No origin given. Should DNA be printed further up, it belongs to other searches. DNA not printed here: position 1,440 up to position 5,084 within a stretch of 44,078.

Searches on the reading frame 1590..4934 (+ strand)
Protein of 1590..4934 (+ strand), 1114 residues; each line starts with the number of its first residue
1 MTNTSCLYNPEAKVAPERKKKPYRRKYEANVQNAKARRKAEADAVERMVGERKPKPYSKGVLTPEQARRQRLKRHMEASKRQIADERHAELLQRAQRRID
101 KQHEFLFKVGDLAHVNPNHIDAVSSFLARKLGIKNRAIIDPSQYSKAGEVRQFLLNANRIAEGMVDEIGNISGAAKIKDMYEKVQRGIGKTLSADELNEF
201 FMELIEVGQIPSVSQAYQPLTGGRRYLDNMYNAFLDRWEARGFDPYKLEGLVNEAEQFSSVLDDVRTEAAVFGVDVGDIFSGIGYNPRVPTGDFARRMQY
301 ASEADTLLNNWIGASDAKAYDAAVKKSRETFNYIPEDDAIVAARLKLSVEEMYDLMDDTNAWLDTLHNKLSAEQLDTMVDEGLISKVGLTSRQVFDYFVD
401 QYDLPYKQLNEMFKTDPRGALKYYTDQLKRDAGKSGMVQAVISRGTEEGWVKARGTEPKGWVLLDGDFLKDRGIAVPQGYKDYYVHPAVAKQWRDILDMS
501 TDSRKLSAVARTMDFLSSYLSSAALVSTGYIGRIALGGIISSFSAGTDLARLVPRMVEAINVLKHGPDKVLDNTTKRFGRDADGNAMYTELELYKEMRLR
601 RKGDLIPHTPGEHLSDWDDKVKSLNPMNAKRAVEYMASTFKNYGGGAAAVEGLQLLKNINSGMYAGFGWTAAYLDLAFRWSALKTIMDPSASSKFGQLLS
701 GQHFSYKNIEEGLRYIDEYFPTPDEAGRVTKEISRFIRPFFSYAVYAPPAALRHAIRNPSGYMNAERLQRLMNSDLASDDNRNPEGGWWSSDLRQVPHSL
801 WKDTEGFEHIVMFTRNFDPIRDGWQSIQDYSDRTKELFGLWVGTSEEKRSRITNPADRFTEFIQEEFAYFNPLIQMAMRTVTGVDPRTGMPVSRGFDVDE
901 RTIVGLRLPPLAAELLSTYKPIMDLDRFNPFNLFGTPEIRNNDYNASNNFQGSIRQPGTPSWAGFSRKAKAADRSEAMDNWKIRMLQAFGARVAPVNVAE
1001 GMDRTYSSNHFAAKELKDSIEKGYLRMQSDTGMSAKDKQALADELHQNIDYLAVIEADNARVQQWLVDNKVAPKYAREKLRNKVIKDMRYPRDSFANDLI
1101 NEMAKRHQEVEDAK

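Call 58: search_protein_families(library=phrogs, proteins=[window:1590-4934:+], max_evalue=0.00001)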
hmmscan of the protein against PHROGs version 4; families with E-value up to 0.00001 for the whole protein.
window:1590-4934:+ (1114 aa): 1 family
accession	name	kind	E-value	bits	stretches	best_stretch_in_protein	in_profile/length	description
phrog_19395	-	tail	1.4e-156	524.3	1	41-1094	8-1103/1126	tail fiber protein; host specificity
